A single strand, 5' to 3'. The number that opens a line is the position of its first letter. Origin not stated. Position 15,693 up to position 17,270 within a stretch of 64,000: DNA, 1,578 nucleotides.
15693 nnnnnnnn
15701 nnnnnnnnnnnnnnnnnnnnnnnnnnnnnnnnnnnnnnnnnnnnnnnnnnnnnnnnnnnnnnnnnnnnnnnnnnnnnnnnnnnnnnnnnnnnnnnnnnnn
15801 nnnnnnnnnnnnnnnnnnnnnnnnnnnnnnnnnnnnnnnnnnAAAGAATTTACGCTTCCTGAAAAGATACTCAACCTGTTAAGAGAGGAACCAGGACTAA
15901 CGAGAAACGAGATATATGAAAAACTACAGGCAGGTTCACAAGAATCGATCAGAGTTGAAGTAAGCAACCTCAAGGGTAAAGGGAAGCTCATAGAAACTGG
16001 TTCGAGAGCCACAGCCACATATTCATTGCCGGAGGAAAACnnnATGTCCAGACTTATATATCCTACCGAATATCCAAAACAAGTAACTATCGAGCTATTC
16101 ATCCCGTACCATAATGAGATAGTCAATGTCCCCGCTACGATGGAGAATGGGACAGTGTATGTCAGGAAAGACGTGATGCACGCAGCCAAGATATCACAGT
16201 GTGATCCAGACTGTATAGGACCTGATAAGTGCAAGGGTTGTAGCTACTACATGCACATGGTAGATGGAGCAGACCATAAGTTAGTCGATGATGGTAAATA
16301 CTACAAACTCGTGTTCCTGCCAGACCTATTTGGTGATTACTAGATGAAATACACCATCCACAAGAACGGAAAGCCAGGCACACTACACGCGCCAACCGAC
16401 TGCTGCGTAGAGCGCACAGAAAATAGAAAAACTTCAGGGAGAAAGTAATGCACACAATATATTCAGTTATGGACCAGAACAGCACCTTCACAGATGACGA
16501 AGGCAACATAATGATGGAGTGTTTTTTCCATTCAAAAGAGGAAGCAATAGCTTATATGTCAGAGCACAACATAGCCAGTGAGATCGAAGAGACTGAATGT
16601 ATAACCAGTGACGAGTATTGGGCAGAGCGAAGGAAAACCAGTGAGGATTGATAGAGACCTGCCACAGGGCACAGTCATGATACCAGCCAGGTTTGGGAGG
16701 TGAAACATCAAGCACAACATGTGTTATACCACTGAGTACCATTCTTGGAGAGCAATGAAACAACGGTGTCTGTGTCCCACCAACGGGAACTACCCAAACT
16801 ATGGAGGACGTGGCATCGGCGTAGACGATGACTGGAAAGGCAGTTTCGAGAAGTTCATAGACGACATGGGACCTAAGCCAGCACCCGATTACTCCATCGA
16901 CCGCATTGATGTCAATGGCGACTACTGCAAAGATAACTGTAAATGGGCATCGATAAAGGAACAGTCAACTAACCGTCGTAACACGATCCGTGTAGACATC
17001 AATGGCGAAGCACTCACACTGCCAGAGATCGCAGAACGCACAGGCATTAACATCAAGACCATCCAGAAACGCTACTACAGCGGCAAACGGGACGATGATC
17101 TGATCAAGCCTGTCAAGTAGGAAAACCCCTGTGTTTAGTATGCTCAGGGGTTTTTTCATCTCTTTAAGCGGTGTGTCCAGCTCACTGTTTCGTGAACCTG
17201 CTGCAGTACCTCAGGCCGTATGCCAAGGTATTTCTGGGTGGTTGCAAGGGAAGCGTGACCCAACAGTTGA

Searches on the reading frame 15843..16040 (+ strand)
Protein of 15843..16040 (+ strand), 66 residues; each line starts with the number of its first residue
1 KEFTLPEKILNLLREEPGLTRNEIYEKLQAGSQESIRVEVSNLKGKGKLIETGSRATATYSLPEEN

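Call 73: search_solved_structures(query=A8, max_evalue=0.1)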
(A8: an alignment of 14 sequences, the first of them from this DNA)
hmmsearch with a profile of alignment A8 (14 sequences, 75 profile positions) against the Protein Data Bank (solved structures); distinct sequences matched with E-value up to 0.1: 40.
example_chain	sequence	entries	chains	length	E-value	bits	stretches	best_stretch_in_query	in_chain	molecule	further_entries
8gbd_A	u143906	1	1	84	5.4e-05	26.1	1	12-70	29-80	Double-stranded RNA-specific adenosine deaminase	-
8uqu_A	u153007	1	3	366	6.1e-05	26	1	13-68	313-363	Fido domain-containing protein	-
2acj_A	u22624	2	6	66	0.00013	24.9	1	12-70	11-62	Double-stranded RNA-specific adenosine deaminase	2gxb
3irq_D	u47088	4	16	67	0.00013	24.9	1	12-70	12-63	Double-stranded RNA-specific adenosine deaminase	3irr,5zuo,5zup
5zu1_A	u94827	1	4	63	0.00017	24.5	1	12-68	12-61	Double-stranded RNA-specific adenosine deaminase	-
1qgp_A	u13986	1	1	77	0.0002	24.3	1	12-70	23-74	PROTEIN (DOUBLE STRANDED RNA ADENOSINE DEAMINASE)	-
2d1h_A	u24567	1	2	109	0.00022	24.2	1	10-71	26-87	109aa long hypothetical transcriptional regulator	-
1qbj_A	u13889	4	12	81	0.00022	24.1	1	12-70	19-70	PROTEIN (DOUBLE-STRANDED RNA SPECIFIC ADENOSINE DEAMINASE (ADAR1)) | Double-stranded RNA-specific adenosine deaminase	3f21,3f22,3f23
8gbc_A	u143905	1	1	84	0.00036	23.5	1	12-69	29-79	Double-stranded RNA-specific adenosine deaminase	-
7fby_A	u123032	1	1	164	0.0004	23.3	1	3-54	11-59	Transcriptional regulatory protein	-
2l54_A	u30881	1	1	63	0.00048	23.1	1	12-68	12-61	Double-stranded RNA-specific adenosine deaminase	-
9w4v_A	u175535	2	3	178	0.00052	23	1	3-54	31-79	Uncharacterized HTH-type transcriptional regulator PH0140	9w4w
3tgn_A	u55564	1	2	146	0.00053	22.9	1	5-63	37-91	Adc operon repressor AdcR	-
8esq_R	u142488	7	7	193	0.0018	21.2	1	6-57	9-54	60S ribosomal protein L19-A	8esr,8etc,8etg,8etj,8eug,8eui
9f27_A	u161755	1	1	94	0.0025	20.8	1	9-57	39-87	RPA32 subunit of the hetero-oligomeric complex involved in homologous recombination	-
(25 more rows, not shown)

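Call 74: search_protein_families(library=pfam, alignment_id=A8, max_evalue=0.01)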
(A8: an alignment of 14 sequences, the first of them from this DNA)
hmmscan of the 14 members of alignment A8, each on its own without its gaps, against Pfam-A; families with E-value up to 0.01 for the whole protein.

A. member 1, seq(66 aa): 1 family
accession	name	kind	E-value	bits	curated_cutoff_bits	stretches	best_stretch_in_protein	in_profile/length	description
PF13412.12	HTH_24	-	0.0036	17.3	21.9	1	8-28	7-27/48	Winged helix-turn-helix DNA-binding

B. families by the number of members that match (of 14 scanned): 14 families
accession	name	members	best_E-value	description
PF13412.12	HTH_24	2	5.9e-05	Winged helix-turn-helix DNA-binding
PF12840.13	HTH_20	2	0.00035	Helix-turn-helix domain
PF24033.1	DUF7342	1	8.7e-07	Family of unknown function (DUF7342)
PF09339.16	HTH_IclR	1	8.4e-05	IclR helix-turn-helix domain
PF08100.18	Dimerisation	1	0.0003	O-methyltransferase dimerisation domain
PF22560.2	GMT-wHTH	1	0.00035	GMT-like wHTH domain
PF17778.7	BLACT_WH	1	0.0023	Beta-lactamase associated winged helix domain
PF25213.1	HVO_A0261_N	1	0.0027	HVO_A0261 N-terminal domain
PF01022.26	HTH_5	1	0.0033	Bacterial regulatory protein, arsR family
PF21128.4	MCM4_WHD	1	0.0045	MCM4, winged helix domain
PF02082.26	Rrf2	1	0.005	Iron-dependent Transcriptional regulator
PF01325.25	Fe_dep_repress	1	0.0058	Iron dependent repressor, N-terminal DNA binding domain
PF03965.22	Penicillinase_R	1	0.0059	Penicillinase repressor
PF12802.13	MarR_2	1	0.0092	MarR family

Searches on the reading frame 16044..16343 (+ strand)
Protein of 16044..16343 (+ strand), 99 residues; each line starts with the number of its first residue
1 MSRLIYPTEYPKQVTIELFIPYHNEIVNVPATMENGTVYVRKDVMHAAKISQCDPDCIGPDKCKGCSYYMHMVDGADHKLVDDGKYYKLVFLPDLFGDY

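Call 8: search_protein_families(library=pfam, proteins=[window:16044-16343:+], max_evalue=0.01)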
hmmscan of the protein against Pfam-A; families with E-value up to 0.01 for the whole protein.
window:16044-16343:+ (99 aa): 0 families

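Call 9: search_protein_families(library=phrogs, proteins=[window:16044-16343:+], max_evalue=0.01)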
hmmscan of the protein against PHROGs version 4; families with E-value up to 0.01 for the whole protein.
window:16044-16343:+ (99 aa): 0 families

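Call 44: find_homologous_proteins(query=A4)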
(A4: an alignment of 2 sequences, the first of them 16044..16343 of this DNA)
Query A4 (2 sequences) (99 aa, profile of the alignment): 1 proteins with E <= 0.001 among 170 candidates.
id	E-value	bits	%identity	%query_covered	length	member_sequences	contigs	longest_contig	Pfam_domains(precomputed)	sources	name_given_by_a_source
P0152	8.1e-56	204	91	89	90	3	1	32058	-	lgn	-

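Call 45: list_cluster_members(proteins=[P0152, P0003, P0004])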
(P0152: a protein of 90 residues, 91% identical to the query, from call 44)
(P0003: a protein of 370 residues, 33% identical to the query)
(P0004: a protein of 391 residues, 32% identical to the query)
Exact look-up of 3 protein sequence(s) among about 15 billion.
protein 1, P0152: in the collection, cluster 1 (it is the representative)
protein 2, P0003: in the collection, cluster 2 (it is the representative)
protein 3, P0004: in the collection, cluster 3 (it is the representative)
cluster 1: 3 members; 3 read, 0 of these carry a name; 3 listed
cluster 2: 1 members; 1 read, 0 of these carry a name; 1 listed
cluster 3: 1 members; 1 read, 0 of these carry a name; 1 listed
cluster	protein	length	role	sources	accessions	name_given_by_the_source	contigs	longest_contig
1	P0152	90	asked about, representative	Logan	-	-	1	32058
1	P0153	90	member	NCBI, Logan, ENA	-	-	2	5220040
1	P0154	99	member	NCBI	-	-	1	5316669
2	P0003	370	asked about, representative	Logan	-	-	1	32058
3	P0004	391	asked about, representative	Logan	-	-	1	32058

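Call 46: find_encoding_contigs(protein=P0153, flank=10000, max_places=6)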
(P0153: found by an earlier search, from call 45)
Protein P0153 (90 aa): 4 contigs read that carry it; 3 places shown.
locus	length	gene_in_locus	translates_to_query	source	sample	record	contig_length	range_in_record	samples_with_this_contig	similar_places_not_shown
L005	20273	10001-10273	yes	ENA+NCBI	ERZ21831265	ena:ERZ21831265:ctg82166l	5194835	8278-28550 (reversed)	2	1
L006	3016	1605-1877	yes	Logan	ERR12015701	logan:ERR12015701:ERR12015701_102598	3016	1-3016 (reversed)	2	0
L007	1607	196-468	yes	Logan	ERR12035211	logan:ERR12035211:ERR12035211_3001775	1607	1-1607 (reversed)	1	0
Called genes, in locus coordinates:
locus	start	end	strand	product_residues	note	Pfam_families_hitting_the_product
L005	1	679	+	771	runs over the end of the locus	PF02901:PFL-like, PF01228:Gly_radical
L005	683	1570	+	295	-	PF13353:Fer4_12, PF04055:Radical_SAM, PF00037:Fer4, PF12837:Fer4_6 (weak), PF13237:Fer4_10, PF12838:Fer4_7, PF14697:Fer4_21 (weak), PF00037:Fer4 (weak), +6 more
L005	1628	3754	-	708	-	-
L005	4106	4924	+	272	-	PF07596:SBP_bac_10 (faint)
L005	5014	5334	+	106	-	-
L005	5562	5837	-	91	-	-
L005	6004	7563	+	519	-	PF00665:rve, PF22483:Mu-transpos_C_2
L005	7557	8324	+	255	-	PF01695:IstB_IS21, PF00308:Bac_DnaA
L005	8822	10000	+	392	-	PF13481:AAA_25 (weak)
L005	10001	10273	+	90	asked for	-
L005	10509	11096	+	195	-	-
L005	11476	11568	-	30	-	-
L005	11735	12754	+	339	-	PF01833:TIG, PF00404:Dockerin_1 (weak)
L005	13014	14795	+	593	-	PF13166:AAA_13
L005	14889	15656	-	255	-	PF01695:IstB_IS21, PF00308:Bac_DnaA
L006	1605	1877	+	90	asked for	-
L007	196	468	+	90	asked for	-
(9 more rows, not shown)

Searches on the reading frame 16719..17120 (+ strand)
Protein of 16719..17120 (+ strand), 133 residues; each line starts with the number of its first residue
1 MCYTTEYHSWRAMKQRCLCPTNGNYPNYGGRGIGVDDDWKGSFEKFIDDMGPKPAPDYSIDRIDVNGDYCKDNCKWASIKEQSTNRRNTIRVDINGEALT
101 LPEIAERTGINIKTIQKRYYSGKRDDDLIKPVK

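Call 8: search_protein_families(library=pfam, proteins=[window:16719-17120:+], max_evalue=0.01)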
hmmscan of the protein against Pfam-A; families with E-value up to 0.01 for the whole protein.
window:16719-17120:+ (133 aa): 1 family
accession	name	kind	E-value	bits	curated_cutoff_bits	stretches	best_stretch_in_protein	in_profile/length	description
PF08281.18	Sigma70_r4_2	-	0.0034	17.4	25.7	1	98-124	26-52/54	Sigma-70, region 4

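Call 9: search_protein_families(library=phrogs, proteins=[window:16719-17120:+], max_evalue=0.01)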
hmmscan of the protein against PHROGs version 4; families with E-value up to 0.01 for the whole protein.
window:16719-17120:+ (133 aa): 8 families
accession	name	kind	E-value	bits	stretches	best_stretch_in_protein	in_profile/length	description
phrog_3377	-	DNA, RNA and nucleotide metabolism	1.2e-48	166.6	1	3-131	11-139/196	HNH endonuclease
phrog_374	-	DNA, RNA and nucleotide metabolism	5.9e-44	151.9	1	3-123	269-392/617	HNH endonuclease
phrog_8790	-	DNA, RNA and nucleotide metabolism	6.5e-33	115.7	1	6-119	25-132/241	restriction endonuclease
phrog_2081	-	DNA, RNA and nucleotide metabolism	4.8e-26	92.9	1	3-91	102-201/433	HNH endonuclease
phrog_953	-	DNA, RNA and nucleotide metabolism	2.6e-13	51.1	1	3-89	221-308/420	HNH endonuclease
phrog_28742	-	unknown function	8.6e-06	27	1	8-93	25-112/165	-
phrog_201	-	DNA, RNA and nucleotide metabolism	8.8e-06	26.2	1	92-131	65-105/291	Panton-Valentine leukocicin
phrog_4578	-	DNA, RNA and nucleotide metabolism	0.00024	22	1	49-88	22-61/130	HNH endonuclease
